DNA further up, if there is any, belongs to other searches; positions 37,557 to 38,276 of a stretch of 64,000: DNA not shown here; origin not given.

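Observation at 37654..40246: BlaI-family repressor plus M56 (BlaR1-like) sensor-protease pair whose sensor is not a beta-lactam-binding domain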

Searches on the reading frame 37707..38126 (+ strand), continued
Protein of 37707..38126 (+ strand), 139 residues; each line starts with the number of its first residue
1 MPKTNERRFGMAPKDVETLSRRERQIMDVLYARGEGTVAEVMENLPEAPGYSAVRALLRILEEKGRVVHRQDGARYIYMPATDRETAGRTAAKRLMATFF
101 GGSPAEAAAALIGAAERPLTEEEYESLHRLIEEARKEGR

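Call 58: search_solved_structures(query=window:37737-38126:+, max_evalue=0.01, show_alignments=3)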
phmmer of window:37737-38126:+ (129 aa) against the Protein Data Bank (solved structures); distinct sequences matched with E-value up to 0.01: 1.
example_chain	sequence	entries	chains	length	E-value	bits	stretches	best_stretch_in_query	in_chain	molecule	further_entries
2g9w_A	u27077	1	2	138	0.0051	20.3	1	9-123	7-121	conserved hypothetical protein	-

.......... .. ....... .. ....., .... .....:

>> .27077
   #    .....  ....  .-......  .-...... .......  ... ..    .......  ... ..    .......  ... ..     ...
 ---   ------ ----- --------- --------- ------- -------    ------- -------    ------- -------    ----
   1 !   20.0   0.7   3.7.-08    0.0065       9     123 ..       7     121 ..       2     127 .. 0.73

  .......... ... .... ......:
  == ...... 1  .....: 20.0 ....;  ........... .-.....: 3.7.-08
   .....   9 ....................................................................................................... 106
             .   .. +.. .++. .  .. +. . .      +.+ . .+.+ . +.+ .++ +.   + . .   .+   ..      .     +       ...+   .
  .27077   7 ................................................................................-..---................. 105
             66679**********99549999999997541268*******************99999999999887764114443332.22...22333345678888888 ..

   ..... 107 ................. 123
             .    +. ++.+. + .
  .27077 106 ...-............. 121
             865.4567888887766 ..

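Call 60: search_protein_families(library=pfam, proteins=[L005:7833-8330:+, L005:6390-8333:+, L010:4386-6836:+, L012:4386-7172:+, L013:4396-6354:+, L015:4393-6981:+, L008:5387-7303:+], max_evalue=1)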
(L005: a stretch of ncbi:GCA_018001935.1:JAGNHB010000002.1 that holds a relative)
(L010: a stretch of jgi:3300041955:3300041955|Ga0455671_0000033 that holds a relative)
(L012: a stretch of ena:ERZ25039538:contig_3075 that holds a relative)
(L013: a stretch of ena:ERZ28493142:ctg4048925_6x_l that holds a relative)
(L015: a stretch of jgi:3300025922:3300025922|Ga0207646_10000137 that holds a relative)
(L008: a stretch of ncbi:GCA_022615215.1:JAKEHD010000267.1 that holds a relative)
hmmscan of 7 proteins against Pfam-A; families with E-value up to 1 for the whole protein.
L005:7833-8330:+ (166 aa): 30 families (the best 25 are shown)
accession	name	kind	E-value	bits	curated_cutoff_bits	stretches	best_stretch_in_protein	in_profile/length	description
PF01442.23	Apolipoprotein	-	0.0017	18.5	90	1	53-137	15-95/190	Apolipoprotein A1/A4/E domain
PF04286.17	DUF445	-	0.0056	17.1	33.8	1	12-106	211-307/368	Protein of unknown function (DUF445)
PF03915.18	AIP3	-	0.007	16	31.6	1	27-136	82-196/406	Actin interacting protein 3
PF15646.12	Tox-REase-2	-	0.012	16.3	27.6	1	5-75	37-104/129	Restriction endonuclease fold toxin 2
PF19803.4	DUF6286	-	0.019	15.8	35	0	79-109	68-98/108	Family of unknown function (DUF6286)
PF04513.17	Baculo_PEP_C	-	0.024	15.1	38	1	5-90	25-99/140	Baculovirus polyhedron envelope protein, PEP, C terminus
PF02601.20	Exonuc_VII_L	-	0.024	14.6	35.9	1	9-136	134-267/315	Exonuclease VII, large subunit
PF14357.11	DUF4404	-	0.026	15.6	27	0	17-62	17-61/83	Domain of unknown function (DUF4404)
PF05397.17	Med15_fungi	-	0.032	14.8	25.2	0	72-130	8-65/112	Mediator complex subunit 15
PF06207.16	DUF1002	-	0.042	13.9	26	1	83-157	134-202/220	Protein of unknown function (DUF1002)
PF18904.5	DUF5660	-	0.049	14.3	24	1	72-130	4-60/109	Domain of unknown function (DUF5660)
PF11727.13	ISG65-75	-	0.06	13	25.1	0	87-164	39-114/281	Invariant surface glycoprotein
PF01937.24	ARMT1-like_dom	-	0.076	12.6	25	1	13-85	83-154/311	Damage-control phosphatase ARMT1-like domain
PF13949.11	ALIX_LYPXL_bnd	-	0.088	12.5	30.8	1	8-113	134-235/295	ALIX V-shaped domain binding to HIV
PF07862.16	Nif11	-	0.11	13.2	23.8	0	123-141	1-19/48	Nif11 domain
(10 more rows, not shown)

L005:6390-8333:+ (647 aa): 9 families
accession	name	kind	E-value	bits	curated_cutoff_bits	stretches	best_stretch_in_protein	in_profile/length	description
PF05569.17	Peptidase_M56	-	6.5e-25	88.3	31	1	163-348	100-294/296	BlaR1 peptidase M56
PF01435.24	Peptidase_M48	-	0.0038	17.5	20.3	1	249-280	65-96/186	Peptidase family M48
PF01442.23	Apolipoprotein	-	0.0068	16.6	90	1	534-618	15-95/190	Apolipoprotein A1/A4/E domain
PF15646.12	Tox-REase-2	-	0.055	14.1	27.6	1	482-556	33-104/129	Restriction endonuclease fold toxin 2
PF20530.3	DUF6745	-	0.07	12.8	27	1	238-300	36-97/206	Domain of unknown function (DUF6745)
PF04286.17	DUF445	-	0.14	12.5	33.8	1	493-616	188-311/368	Protein of unknown function (DUF445)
PF18904.5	DUF5660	-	0.37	11.4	24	1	553-609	4-58/109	Domain of unknown function (DUF5660)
PF07889.17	DUF1664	-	0.76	10.3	34.6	0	533-588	44-97/124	Protein of unknown function (DUF1664)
PF02601.20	Exonuc_VII_L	-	0.98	9.3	35.9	0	490-617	134-267/315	Exonuclease VII, large subunit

L010:4386-6836:+ (816 aa): 2 families
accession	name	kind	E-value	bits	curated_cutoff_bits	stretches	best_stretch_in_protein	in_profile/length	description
PF05569.17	Peptidase_M56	-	1.3e-37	130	31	1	24-329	6-296/296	BlaR1 peptidase M56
PF14559.12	TPR_19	-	0.0039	17.9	25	1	750-784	13-47/68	Tetratricopeptide repeat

L012:4386-7172:+ (928 aa): 5 families
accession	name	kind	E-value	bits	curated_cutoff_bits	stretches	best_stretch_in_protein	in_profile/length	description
PF05569.17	Peptidase_M56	-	5.1e-36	124.8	31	1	26-328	12-296/296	BlaR1 peptidase M56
PF22599.2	SecDF_P1_head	-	3.9e-24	85.2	27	1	826-922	10-107/114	SecDF, P1 head subdomain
PF19779.4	DUF6264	-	0.0088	16.7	31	1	62-184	2-117/183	Family of unknown function (DUF6264)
PF01435.24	Peptidase_M48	-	0.012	15.9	20.3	1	213-268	49-106/186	Peptidase family M48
PF05968.16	Bacillus_PapR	-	0.36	11.6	27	0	25-37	8-20/48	Bacillus PapR protein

L013:4396-6354:+ (652 aa): 3 families
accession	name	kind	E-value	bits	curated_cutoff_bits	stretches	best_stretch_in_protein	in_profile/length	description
PF05569.17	Peptidase_M56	-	1.1e-31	110.5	31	1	45-331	28-294/296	BlaR1 peptidase M56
PF01435.24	Peptidase_M48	-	0.098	12.9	20.3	1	232-267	65-102/186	Peptidase family M48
PF10263.15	SprT-like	-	0.17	12.2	25.6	0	185-244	27-73/108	SprT-like family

L015:4393-6981:+ (862 aa): 14 families
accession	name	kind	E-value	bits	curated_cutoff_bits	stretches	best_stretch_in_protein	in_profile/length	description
PF05569.17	Peptidase_M56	-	1.4e-37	129.9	31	1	162-359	91-296/296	BlaR1 peptidase M56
PF00491.26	Arginase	-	0.00046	20.2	22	0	667-720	147-201/280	Arginase family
PF16309.10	DUF4951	-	0.0012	19.4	27.3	0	720-750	41-71/99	Domain of unknown function (DUF4951)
PF18596.6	Sld7_C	-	0.0091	16.5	23.2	0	557-578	13-34/77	Sld7 C-terminal domain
PF14520.12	HHH_5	-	0.01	16.7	27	0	676-691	5-20/57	Helix-hairpin-helix domain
PF04106.18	ATG5_UblB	-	0.02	15.9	20.4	0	707-743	33-59/81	Autophagy protein ATG5, UblB domain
PF14008.11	Metallophos_C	-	0.029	15.5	23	0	657-671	30-44/63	Iron/zinc purple acid phosphatase-like protein C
PF08984.16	DUF1858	-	0.039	14.5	32.2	0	538-561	15-38/59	Domain of unknown function (DUF1858)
PF04598.17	Gasdermin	-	0.039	13.9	25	0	665-726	88-153/240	Gasdermin pore forming domain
PF12558.13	DUF3744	-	0.043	15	22.5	0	598-622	14-41/73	ATP-binding cassette cobalt transporter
PF22807.2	TrAA12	-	0.12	11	30.9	1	496-520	409-433/463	TrAA12-like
PF04360.17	Serglycin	-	0.2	12.1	30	1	453-518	42-109/149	Serglycin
PF03687.19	UPF0164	-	0.21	10.8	21.4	0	653-711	99-155/325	Uncharacterised protein family (UPF0164)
PF01435.24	Peptidase_M48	-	0.23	11.7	20.3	1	261-289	67-97/186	Peptidase family M48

L008:5387-7303:+ (639 aa): 17 families
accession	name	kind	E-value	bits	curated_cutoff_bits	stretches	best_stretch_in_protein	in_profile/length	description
PF13646.12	HEAT_2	-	4.5e-57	190.7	27.7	4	467-551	2-88/88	HEAT repeats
PF05569.17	Peptidase_M56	-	8.4e-34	117.5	31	1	133-349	84-296/296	BlaR1 peptidase M56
PF03130.22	HEAT_PBS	-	1.7e-28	96.2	20.9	5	511-537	1-27/27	PBS lyase HEAT-like repeat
PF13513.12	HEAT_EZ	-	1.1e-26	93.2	27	5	526-551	28-53/55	HEAT-like repeat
PF02985.28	HEAT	-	3.7e-26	89.1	23.5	5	466-493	2-29/31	HEAT repeat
PF00514.29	Arm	-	2.4e-15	56.4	20.6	3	525-551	11-37/41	Armadillo/beta-catenin-like repeat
PF12717.13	Cnd1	-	2e-12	47.9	26.4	2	465-515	22-78/162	non-SMC mitotic condensation complex subunit 1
PF25786.1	HEAT_GCN1_C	-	1.4e-07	32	27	1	463-549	26-90/151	GCN1-like, C-terminal HEAT repeats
PF01602.26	Adaptin_N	-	0.0016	17.5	37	1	465-519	80-138/524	Adaptin N terminal region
PF12765.13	Cohesin_HEAT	-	0.0069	17.2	21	1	461-485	15-39/42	HEAT repeat associated with sister chromatid cohesion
PF22646.2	PPP2R1A-like_HEAT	-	0.015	16.2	27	0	528-549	9-30/78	PPP2R1A-like HEAT repeat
PF24492.1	HEAT_ECM29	-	0.016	15.8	27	0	556-582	111-137/160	Proteasome adapter and scaffold protein ECM29, HEAT-repeat domain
PF01435.24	Peptidase_M48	-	0.049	13.9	20.3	1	249-279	66-97/186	Peptidase family M48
PF01347.28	Vitellogenin_N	-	0.081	11.9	24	1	465-575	463-583/590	Lipoprotein amino terminal region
PF14668.11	RICTOR_V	-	0.11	13.2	27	0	482-554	4-56/71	Rapamycin-insensitive companion of mTOR, domain 5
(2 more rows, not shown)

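Call 66: search_protein_families(library=pfam, proteins=[L013:2764-3975:+, L012:2516-3859:+, L015:7151-8227:+], max_evalue=0.1)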
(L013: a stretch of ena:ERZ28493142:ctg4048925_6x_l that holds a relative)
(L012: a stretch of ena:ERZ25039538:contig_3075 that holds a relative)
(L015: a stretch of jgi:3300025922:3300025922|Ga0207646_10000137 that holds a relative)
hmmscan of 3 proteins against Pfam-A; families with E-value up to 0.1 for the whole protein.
L013:2764-3975:+ (403 aa): 0 families

L012:2516-3859:+ (447 aa): 1 family
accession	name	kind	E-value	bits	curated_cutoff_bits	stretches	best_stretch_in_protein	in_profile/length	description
PF14559.12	TPR_19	-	0.0029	18.3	25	1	372-416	7-51/68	Tetratricopeptide repeat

L015:7151-8227:+ (358 aa): 4 families
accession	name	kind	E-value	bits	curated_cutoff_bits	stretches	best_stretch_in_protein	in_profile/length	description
PF11198.13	DUF2857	-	0.0033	17.6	36.8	0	252-288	5-41/174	Protein of unknown function (DUF2857)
PF22448.1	RepB_primase_C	-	0.0071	16.6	26.1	0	315-335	4-24/54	RepB DNA-primase C-terminal helical domain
PF12294.13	DUF3626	-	0.0078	15.7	27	0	135-210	124-196/301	Protein of unknown function (DUF3626)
PF10073.14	GapR_DNA-bd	-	0.094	12.8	22.6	0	262-299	28-63/72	GapR-like, DNA-binding domain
